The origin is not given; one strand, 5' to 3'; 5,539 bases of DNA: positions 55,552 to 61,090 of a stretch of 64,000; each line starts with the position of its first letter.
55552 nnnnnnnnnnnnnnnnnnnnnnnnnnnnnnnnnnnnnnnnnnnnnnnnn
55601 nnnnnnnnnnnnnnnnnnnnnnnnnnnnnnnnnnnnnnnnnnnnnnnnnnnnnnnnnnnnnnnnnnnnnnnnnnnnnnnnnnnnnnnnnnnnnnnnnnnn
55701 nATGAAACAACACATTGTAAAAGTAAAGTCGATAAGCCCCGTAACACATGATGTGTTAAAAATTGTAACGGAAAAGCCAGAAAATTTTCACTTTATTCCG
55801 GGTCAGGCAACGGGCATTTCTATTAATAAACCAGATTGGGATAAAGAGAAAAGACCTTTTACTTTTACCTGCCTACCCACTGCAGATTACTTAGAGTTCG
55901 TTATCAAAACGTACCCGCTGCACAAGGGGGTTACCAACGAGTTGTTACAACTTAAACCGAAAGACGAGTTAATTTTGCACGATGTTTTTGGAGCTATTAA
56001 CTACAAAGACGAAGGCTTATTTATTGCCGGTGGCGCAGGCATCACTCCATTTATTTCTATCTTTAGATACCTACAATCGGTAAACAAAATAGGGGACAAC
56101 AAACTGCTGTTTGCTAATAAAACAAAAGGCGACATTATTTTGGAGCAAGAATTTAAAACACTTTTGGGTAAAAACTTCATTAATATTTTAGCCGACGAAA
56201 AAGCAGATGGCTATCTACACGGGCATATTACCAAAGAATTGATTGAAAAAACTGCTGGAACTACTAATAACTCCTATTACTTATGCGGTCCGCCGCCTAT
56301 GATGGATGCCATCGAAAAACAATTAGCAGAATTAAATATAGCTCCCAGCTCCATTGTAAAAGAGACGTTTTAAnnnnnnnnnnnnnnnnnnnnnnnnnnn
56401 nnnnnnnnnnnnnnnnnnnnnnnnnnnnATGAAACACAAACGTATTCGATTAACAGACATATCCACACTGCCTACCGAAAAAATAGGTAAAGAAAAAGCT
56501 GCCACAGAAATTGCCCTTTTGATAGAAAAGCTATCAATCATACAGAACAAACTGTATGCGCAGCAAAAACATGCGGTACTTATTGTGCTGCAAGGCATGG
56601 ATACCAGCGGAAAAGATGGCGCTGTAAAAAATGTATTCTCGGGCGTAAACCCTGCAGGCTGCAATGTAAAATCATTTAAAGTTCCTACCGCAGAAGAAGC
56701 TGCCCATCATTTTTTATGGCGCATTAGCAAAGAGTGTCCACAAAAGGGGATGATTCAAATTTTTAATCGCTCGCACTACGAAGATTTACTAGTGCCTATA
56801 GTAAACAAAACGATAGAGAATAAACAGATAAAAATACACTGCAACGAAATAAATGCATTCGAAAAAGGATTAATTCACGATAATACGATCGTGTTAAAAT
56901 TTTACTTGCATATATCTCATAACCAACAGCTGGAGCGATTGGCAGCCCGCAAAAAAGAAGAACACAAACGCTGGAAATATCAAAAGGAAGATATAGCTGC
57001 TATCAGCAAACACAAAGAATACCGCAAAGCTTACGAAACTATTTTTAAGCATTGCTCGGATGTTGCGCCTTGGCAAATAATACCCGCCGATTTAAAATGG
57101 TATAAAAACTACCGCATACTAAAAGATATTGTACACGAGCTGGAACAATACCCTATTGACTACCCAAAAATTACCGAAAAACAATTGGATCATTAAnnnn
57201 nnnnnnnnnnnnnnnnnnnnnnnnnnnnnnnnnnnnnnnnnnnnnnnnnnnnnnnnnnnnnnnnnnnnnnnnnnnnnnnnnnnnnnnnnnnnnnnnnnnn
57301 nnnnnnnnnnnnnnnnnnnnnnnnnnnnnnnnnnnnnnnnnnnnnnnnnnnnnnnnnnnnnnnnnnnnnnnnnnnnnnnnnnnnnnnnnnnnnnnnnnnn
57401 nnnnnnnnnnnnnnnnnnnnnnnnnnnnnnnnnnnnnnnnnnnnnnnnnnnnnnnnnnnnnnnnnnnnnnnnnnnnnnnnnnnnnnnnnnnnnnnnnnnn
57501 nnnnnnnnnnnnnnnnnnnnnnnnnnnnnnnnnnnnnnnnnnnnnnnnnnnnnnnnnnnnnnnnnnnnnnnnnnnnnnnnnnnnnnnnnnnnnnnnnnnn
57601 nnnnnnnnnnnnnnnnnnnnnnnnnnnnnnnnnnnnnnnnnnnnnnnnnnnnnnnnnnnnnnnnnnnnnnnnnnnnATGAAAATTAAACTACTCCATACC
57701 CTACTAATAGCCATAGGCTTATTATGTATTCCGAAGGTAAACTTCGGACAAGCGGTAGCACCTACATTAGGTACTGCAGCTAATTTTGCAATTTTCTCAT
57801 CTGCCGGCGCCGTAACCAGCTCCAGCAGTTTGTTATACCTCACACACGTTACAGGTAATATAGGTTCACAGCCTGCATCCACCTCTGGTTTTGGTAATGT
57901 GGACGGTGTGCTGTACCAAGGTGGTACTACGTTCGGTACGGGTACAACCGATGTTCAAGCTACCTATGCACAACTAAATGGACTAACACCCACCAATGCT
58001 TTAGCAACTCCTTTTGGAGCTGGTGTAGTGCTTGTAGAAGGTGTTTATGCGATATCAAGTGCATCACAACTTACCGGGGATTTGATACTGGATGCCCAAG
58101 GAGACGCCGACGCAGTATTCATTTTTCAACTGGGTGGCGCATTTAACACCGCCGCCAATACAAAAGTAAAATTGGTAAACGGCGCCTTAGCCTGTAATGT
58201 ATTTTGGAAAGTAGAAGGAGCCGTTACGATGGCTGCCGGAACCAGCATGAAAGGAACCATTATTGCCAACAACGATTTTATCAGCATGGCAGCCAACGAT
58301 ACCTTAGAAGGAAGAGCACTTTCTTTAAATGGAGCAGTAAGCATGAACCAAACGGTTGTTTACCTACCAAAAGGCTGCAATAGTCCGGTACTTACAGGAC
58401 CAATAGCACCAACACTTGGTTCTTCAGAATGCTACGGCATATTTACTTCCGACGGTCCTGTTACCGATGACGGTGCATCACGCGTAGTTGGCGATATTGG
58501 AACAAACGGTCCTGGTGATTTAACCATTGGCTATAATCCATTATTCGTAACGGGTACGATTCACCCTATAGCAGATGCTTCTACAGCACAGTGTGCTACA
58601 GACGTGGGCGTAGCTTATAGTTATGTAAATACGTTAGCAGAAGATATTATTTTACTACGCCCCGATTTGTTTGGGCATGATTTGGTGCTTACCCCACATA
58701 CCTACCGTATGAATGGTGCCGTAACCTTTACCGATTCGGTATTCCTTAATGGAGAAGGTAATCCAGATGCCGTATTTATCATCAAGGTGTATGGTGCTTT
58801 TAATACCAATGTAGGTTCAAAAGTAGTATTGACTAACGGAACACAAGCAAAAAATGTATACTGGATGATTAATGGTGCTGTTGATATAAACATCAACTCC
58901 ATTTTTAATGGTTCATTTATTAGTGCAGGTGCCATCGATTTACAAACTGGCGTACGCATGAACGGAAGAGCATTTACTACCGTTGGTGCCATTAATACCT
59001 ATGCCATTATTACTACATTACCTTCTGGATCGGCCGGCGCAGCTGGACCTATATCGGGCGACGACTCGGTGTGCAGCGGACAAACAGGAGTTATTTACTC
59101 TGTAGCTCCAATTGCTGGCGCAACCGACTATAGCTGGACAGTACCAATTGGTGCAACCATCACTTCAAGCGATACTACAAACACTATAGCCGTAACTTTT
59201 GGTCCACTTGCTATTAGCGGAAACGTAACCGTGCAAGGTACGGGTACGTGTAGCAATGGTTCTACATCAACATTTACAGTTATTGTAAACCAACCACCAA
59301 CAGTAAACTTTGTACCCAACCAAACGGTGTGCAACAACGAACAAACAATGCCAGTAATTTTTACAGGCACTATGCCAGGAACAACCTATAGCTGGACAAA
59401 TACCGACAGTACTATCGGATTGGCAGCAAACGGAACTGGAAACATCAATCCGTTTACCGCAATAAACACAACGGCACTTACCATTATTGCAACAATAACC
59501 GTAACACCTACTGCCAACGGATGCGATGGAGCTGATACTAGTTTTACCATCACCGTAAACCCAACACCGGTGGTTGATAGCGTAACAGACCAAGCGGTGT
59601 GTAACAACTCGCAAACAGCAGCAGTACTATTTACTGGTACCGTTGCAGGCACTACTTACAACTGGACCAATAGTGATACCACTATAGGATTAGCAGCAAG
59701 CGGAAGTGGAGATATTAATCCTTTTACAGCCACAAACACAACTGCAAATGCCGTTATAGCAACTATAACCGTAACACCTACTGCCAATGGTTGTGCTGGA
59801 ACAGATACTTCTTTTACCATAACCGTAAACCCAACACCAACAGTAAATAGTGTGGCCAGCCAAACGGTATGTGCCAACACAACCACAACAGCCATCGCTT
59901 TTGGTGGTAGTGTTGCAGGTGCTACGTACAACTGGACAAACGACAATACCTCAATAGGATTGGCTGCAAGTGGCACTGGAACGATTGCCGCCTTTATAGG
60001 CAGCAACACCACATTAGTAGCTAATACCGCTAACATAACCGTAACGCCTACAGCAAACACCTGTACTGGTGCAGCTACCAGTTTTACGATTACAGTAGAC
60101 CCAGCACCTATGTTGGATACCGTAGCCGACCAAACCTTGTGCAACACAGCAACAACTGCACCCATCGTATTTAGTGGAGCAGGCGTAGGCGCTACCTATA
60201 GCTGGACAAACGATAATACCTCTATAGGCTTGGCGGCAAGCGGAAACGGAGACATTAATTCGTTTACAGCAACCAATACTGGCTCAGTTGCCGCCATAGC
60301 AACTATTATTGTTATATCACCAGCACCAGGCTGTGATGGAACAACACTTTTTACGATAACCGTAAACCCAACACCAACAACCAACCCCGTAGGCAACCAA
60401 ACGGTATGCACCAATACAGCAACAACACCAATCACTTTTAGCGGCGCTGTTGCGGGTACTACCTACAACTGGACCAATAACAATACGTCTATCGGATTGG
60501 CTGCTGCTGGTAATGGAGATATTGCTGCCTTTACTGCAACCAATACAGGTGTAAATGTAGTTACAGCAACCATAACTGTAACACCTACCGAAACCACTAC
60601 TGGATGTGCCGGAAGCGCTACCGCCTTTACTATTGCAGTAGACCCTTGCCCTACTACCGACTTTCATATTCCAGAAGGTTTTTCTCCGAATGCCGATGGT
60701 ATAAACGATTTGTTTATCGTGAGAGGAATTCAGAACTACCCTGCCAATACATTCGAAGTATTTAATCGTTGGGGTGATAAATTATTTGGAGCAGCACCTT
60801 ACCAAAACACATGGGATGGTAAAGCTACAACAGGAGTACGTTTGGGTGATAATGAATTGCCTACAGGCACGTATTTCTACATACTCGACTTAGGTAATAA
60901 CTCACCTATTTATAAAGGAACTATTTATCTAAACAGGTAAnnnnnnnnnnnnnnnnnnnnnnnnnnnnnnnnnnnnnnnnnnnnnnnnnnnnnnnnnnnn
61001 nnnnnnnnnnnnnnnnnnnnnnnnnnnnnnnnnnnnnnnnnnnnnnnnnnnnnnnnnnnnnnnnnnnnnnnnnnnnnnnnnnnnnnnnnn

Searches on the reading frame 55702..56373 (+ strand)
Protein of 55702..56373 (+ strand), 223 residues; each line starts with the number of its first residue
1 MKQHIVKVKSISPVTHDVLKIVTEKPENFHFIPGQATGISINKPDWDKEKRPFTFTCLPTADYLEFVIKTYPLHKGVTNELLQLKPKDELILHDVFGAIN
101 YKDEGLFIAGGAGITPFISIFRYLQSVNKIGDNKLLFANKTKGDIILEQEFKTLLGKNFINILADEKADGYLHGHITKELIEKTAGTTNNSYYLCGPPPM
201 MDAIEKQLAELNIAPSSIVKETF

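Call 12: search_protein_families(library=pfam, proteins=[window:55702-56373:+], max_evalue=0.01)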
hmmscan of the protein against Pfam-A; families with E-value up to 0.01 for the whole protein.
window:55702-56373:+ (223 aa): 3 families
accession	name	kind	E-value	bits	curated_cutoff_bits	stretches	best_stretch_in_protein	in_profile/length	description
PF00175.26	NAD_binding_1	-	4.1e-16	60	22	1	107-205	1-108/109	Oxidoreductase NAD-binding domain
PF08022.18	FAD_binding_8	-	3.5e-06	27.5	22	1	6-82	4-79/109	FAD-binding domain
PF08030.17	NAD_binding_6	-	0.00025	21.6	22.2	1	106-137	5-41/156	Ferric reductase NAD binding domain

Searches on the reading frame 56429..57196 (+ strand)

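Call 12: search_protein_families(library=pfam, proteins=[window:56429-57196:+], max_evalue=0.01)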
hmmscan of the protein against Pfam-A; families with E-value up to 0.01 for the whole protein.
window:56429-57196:+ (255 aa): 1 family
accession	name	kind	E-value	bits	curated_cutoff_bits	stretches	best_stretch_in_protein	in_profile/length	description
PF03976.20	PPK2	-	3.8e-58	197.2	22.3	1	21-240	4-223/229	Polyphosphate kinase 2 (PPK2)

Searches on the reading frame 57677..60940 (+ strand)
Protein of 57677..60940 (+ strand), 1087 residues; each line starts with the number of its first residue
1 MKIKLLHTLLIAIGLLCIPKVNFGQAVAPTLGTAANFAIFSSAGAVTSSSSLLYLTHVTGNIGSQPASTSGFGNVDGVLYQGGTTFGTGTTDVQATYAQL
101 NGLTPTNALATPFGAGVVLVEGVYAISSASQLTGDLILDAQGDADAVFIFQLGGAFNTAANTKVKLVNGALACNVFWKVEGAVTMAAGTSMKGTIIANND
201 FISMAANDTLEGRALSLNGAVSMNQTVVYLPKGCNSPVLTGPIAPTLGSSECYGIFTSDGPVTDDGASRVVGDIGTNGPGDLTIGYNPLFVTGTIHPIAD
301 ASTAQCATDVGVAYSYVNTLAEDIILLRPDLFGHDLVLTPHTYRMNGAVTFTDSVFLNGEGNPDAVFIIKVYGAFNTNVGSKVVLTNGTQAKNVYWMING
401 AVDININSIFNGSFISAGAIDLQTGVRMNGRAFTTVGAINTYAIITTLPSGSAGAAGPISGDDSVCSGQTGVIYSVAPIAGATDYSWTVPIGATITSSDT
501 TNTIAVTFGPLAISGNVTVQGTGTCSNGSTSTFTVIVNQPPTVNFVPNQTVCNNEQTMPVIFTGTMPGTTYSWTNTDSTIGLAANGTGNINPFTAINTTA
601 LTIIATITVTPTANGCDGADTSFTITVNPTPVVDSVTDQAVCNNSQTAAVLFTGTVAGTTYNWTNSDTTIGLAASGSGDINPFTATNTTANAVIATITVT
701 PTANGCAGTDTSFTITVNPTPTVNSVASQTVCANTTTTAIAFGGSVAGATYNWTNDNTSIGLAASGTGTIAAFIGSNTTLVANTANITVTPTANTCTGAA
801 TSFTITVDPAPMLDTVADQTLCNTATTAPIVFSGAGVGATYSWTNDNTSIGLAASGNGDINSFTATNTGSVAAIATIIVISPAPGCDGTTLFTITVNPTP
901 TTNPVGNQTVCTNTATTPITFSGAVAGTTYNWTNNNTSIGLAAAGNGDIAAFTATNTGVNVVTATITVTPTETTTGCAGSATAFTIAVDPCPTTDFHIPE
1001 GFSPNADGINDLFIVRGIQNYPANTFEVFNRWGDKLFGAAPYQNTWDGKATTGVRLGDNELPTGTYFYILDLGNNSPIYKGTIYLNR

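Call 12: search_protein_families(library=pfam, proteins=[window:57677-60940:+], max_evalue=0.01)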
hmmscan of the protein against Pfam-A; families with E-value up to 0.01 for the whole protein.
window:57677-60940:+ (1087 aa): 6 families
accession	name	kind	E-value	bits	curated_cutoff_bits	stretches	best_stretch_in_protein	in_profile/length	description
PF11999.13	Ice_binding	-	1.6e-67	227.6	28.7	2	45-228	6-207/208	Ice-binding-like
PF13585.12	CHU_C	-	1.4e-24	86.5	27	1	997-1085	2-86/86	CHU_C Type IX secretion signal domain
PF19408.5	PKD_6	-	2.9e-19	69.6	25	1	456-535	5-82/82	PKD-like domain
PF19406.5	PKD_5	-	1e-12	48.2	25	2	640-721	2-88/88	PKD-like domain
PF19081.6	Ig_7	-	0.0033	18.1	27.3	0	632-719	5-84/84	Ig-like domain CHU_C associated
PF08536.17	Whirly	-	0.0077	16.5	23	0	917-955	33-70/136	Whirly transcription factor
